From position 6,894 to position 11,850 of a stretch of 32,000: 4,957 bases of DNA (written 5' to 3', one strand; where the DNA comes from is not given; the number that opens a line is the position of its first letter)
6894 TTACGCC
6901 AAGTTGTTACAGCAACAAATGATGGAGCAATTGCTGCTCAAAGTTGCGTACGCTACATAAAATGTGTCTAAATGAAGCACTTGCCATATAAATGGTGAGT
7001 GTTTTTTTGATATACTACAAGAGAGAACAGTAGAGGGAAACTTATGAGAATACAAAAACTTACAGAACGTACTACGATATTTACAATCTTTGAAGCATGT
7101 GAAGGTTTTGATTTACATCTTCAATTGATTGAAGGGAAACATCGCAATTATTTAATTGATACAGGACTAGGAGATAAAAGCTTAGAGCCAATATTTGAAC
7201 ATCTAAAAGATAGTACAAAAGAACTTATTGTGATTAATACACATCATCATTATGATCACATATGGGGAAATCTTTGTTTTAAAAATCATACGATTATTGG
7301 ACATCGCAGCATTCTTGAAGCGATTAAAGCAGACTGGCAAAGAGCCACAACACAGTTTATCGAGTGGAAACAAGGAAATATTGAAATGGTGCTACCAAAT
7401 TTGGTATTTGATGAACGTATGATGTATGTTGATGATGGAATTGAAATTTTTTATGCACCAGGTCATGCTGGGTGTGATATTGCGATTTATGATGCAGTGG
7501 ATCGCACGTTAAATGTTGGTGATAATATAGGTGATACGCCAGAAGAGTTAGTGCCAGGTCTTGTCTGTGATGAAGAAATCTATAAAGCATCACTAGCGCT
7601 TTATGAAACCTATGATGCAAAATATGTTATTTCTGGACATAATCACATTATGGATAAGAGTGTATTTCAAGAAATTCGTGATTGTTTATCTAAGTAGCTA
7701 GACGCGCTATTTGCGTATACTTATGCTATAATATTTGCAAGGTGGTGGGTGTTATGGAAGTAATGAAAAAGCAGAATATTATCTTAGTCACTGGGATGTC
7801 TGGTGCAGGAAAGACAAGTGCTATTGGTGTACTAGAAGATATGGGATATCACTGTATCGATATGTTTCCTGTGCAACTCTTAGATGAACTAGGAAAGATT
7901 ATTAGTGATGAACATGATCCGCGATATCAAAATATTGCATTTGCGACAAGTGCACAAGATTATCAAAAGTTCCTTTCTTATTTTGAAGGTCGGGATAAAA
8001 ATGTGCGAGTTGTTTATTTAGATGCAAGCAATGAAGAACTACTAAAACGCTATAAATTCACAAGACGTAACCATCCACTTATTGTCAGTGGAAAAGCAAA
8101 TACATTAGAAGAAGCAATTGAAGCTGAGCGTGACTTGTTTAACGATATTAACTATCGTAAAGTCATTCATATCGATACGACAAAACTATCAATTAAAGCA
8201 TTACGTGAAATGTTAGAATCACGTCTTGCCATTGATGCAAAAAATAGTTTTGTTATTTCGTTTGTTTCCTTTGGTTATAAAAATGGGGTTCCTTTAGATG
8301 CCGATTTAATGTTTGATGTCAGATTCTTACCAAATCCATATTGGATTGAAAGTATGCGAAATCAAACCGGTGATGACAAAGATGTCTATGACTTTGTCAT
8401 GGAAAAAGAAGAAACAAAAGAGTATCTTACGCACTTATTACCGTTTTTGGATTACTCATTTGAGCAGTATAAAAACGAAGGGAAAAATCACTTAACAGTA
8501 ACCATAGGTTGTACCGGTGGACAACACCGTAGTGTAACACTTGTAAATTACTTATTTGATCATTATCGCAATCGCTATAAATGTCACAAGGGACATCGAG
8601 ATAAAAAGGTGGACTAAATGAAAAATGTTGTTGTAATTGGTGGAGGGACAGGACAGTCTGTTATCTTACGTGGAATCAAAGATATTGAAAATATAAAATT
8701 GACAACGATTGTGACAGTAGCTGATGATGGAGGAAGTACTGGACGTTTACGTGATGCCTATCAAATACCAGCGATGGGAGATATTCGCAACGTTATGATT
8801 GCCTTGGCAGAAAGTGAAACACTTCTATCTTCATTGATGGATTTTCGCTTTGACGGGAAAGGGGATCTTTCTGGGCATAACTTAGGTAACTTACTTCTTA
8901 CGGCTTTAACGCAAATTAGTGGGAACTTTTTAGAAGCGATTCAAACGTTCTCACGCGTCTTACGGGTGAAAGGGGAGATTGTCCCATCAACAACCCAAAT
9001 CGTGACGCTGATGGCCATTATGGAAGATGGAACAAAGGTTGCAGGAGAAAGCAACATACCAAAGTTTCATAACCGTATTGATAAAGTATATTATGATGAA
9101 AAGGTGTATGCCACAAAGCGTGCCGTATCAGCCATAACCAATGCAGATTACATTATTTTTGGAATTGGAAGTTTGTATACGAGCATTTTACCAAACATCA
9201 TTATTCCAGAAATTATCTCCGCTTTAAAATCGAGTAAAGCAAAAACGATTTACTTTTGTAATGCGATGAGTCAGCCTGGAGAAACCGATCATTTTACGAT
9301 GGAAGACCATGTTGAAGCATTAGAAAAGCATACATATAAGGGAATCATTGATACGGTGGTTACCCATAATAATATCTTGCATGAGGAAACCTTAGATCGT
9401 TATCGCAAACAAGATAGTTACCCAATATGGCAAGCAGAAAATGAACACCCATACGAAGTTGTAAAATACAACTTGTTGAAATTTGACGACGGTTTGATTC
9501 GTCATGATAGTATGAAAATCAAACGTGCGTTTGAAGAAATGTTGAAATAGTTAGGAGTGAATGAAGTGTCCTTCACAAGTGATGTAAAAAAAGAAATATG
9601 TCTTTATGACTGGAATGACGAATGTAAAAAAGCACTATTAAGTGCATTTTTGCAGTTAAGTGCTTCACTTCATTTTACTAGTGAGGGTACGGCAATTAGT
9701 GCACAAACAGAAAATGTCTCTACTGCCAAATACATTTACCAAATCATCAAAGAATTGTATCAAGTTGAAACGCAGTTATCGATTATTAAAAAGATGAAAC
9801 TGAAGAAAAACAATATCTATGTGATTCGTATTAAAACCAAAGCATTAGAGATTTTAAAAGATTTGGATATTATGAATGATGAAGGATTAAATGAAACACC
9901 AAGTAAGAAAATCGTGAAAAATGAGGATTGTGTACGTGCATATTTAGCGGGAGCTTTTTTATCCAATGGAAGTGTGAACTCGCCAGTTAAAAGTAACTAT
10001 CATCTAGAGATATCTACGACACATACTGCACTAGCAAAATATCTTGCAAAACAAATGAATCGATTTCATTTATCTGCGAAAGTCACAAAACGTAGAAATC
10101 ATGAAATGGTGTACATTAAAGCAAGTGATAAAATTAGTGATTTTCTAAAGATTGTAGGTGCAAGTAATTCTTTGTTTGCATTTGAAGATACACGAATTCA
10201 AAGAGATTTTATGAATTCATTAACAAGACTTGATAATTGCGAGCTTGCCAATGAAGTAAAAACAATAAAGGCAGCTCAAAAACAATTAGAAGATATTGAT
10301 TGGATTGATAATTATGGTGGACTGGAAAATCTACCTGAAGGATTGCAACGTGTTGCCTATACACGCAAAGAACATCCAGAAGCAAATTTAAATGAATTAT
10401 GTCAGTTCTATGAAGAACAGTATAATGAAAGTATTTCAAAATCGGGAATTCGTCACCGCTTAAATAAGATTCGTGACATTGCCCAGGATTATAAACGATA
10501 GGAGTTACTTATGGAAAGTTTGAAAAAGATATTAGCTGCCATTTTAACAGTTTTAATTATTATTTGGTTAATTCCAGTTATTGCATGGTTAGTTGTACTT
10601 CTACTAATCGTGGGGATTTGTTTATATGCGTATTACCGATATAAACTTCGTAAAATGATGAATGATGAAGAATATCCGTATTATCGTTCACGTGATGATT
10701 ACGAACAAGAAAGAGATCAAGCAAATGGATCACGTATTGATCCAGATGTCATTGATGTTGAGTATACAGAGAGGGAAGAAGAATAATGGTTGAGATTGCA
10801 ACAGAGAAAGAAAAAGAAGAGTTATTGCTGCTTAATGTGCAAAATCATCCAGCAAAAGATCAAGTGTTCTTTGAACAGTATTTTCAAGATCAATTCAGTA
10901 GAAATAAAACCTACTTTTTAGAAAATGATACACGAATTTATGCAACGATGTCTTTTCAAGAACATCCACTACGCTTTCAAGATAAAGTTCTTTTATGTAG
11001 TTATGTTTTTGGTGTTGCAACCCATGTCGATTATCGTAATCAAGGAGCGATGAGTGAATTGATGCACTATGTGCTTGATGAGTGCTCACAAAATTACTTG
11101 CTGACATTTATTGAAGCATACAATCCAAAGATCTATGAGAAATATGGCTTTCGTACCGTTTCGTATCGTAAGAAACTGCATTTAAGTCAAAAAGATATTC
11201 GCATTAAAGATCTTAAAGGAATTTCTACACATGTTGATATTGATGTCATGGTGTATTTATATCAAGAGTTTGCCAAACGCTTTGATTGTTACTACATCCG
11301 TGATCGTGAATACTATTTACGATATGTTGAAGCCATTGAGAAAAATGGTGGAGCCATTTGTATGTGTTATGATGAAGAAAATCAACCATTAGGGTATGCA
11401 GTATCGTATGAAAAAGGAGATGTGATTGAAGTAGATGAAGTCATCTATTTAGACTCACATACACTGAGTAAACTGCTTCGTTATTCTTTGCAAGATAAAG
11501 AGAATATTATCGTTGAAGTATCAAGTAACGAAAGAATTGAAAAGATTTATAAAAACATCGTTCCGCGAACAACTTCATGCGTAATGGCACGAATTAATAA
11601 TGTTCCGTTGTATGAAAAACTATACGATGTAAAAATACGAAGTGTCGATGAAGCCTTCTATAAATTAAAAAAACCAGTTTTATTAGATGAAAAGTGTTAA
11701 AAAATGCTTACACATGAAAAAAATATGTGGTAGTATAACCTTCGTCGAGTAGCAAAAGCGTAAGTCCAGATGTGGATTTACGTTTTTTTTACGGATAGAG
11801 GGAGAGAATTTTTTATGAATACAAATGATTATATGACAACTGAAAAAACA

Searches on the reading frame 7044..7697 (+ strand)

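Call 8: search_protein_families(library=pfam, proteins=[window:7044-7697:+], max_evalue=0.0001)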
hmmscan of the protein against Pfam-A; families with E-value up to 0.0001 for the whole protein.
window:7044-7697:+ (217 aa): 1 family
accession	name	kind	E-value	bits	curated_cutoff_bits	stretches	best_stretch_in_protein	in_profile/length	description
PF00753.33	Lactamase_B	-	2.2e-15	57.6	22.7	1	28-199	10-196/196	Metallo-beta-lactamase superfamily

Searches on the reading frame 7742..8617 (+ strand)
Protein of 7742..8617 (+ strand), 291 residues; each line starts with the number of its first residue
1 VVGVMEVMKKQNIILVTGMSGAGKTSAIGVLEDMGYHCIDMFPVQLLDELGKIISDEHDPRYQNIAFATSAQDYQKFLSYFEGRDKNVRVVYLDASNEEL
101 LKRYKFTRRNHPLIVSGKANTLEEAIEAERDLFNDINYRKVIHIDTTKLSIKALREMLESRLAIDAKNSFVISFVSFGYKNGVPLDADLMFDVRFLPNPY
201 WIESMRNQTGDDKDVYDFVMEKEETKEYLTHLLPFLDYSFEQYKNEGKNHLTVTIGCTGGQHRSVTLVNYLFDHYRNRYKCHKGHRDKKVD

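Call 7: search_protein_families(library=pfam, proteins=[window:7742-8617:+], max_evalue=0.0001)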
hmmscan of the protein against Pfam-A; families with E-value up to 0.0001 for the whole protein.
window:7742-8617:+ (291 aa): 3 families
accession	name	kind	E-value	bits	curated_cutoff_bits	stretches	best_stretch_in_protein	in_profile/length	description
PF22740.1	PapZ_C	-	7.4e-45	152.5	27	1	171-288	2-120/121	RapZ C-terminal domain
PF03668.21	RapZ-like_N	-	4e-33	114.9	25.4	1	12-163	2-155/158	RapZ-like N-terminal domain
PF13238.12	AAA_18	-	7.3e-06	26.9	29.4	0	14-106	1-110/128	AAA domain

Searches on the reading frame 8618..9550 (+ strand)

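Call 7: search_protein_families(library=pfam, proteins=[window:8618-9550:+], max_evalue=0.0001)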
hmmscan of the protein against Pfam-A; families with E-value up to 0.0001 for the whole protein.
window:8618-9550:+ (310 aa): 1 family
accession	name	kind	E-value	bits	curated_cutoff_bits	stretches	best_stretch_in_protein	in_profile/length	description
PF01933.23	CofD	-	1.3e-97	326.9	30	1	4-273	1-273/290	2-phospho-L-lactate transferase CofD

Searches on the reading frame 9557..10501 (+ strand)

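Call 7: search_protein_families(library=pfam, proteins=[window:9557-10501:+], max_evalue=0.0001)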
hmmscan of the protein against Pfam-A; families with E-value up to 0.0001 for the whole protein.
window:9557-10501:+ (314 aa): 4 families
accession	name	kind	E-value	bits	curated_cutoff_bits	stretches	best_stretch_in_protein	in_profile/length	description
PF14527.11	LAGLIDADG_WhiA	-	2.5e-32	111.3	23.2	1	127-218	2-92/93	WhiA LAGLIDADG-like domain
PF10298.14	WhiA_N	-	7.8e-29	100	23.4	1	22-106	2-86/86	WhiA N-terminal LAGLIDADG-like domain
PF02650.20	HTH_WhiA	-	2.7e-27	95.4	27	1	223-309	2-84/84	WhiA C-terminal HTH domain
PF14528.11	LAGLIDADG_3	-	4.8e-07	30.4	22.5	1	124-201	1-82/82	LAGLIDADG-like domain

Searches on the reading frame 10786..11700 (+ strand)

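Call 7: search_protein_families(library=pfam, proteins=[window:10786-11700:+], max_evalue=0.0001)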
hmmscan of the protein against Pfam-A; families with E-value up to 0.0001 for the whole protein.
window:10786-11700:+ (304 aa): 5 families
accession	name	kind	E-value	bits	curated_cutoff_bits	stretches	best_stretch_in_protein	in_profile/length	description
PF13527.13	Acetyltransf_9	-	1.7e-19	70.5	25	1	6-124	6-126/127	Acetyltransferase (GNAT) domain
PF00583.31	Acetyltransf_1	-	7.6e-08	33.1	20.7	1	29-122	24-116/116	Acetyltransferase (GNAT) family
PF13508.13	Acetyltransf_7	-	4.1e-07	30.7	27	1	42-123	5-83/84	Acetyltransferase (GNAT) domain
PF17668.7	Acetyltransf_17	-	6.2e-05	24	25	0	171-236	4-75/114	Acetyltransferase (GNAT) domain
PF13673.13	Acetyltransf_10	-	6.3e-05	23.4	23.6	0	73-126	53-111/128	Acetyltransferase (GNAT) domain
